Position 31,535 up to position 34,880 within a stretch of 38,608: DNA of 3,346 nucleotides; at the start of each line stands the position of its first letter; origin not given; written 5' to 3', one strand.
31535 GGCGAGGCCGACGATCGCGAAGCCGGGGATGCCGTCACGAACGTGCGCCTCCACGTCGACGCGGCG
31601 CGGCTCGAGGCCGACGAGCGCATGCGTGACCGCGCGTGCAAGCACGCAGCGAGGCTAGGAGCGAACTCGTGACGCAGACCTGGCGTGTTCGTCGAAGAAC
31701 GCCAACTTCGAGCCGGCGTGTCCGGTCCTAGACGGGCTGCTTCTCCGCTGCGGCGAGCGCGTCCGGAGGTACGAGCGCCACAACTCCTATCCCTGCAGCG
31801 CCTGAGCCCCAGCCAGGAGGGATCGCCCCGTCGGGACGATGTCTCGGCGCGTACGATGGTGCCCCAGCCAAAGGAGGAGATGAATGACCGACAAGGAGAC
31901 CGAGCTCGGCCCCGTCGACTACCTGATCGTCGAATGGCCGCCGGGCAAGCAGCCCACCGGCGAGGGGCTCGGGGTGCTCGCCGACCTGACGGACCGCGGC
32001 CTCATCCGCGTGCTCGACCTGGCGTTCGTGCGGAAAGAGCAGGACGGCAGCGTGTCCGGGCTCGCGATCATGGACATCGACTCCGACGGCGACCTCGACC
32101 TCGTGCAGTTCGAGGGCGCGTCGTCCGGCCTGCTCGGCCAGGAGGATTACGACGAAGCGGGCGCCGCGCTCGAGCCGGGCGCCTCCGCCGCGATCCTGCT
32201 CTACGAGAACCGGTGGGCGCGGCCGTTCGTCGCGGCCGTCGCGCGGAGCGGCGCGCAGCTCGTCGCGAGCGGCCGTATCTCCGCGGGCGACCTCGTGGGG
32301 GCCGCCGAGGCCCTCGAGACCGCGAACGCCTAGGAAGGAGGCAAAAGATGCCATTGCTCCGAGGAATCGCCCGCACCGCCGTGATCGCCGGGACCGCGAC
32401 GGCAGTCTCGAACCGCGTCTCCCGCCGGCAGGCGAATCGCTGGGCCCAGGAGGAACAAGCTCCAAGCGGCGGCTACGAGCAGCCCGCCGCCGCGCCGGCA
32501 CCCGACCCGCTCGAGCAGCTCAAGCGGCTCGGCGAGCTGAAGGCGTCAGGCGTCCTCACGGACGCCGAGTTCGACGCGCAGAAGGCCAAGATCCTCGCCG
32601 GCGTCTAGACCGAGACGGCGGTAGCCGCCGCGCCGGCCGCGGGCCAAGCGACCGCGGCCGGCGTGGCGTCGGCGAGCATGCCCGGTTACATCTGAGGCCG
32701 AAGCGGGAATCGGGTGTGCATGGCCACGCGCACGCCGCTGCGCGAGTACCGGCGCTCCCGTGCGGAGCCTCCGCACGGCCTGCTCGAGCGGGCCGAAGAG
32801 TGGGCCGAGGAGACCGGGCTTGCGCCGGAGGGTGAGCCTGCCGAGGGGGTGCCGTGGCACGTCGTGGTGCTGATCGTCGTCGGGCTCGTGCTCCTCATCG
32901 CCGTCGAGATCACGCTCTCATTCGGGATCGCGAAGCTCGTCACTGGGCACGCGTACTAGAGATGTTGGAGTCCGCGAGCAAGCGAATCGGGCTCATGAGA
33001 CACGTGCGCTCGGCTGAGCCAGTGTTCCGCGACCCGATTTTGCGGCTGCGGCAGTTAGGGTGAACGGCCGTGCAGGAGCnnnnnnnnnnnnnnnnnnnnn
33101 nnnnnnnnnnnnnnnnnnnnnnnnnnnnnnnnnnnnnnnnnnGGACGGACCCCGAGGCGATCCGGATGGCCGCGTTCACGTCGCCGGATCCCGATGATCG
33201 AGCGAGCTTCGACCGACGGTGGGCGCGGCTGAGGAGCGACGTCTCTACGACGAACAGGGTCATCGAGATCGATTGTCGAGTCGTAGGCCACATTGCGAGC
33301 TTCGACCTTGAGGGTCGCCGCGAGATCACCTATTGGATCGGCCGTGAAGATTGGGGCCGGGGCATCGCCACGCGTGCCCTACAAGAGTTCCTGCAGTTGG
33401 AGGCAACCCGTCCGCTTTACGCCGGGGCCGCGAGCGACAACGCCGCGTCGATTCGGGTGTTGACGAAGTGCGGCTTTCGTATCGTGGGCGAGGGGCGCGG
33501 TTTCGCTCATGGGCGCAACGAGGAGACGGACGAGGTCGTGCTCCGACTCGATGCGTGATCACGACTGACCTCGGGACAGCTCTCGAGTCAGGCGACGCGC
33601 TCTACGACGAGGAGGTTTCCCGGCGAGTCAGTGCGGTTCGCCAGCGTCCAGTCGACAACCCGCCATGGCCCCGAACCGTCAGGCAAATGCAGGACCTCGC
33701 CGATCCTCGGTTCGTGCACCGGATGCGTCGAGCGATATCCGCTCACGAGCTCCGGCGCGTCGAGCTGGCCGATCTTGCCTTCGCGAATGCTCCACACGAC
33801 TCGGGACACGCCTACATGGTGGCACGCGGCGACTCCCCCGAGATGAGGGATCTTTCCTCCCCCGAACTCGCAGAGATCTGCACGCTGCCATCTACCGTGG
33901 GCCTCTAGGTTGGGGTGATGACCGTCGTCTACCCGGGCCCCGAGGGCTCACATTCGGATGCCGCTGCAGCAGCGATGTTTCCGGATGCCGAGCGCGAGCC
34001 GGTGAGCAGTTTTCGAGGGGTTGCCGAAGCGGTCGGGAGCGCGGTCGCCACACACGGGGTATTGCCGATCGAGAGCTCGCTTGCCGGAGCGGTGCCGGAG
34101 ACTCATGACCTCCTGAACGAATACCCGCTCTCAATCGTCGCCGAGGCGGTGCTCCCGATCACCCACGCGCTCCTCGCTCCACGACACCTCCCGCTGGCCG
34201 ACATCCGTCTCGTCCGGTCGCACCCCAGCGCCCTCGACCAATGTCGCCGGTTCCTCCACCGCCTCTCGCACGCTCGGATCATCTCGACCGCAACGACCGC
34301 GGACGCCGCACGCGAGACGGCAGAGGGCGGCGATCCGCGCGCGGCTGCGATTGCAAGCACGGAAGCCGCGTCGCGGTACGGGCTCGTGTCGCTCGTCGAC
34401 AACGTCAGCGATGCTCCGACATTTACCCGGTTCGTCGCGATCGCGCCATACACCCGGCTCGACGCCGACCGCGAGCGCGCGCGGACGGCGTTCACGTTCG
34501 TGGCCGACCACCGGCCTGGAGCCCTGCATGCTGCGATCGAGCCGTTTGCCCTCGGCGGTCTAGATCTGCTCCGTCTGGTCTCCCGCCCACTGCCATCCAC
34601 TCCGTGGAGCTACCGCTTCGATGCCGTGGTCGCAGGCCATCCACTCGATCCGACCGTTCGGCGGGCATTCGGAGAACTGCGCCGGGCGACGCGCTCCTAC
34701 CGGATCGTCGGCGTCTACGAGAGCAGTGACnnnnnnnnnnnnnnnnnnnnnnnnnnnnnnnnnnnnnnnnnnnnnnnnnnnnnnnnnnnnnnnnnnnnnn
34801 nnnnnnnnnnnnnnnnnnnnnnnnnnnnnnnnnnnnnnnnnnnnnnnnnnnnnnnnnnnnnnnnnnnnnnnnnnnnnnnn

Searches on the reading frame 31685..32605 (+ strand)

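Call 89: search_protein_families(library=pfam, proteins=[window:31685-32605:+], max_evalue=0.0001)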
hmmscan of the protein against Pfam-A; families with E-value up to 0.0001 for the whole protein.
window:31685-32605:+ (307 aa): 1 family
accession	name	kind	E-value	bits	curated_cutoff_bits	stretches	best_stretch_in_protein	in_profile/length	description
PF09851.14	SHOCT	-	2.4e-09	37.1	27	1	277-304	1-28/28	Short C-terminal domain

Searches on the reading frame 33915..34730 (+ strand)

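Call 89: search_protein_families(library=pfam, proteins=[window:33915-34730:+], max_evalue=0.0001)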
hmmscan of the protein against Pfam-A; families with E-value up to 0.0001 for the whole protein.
window:33915-34730:+ (272 aa): 1 family
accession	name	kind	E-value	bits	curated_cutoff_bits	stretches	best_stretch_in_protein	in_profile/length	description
PF00800.23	PDT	-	1.5e-47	162.2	25.2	1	4-177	1-177/181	Prephenate dehydratase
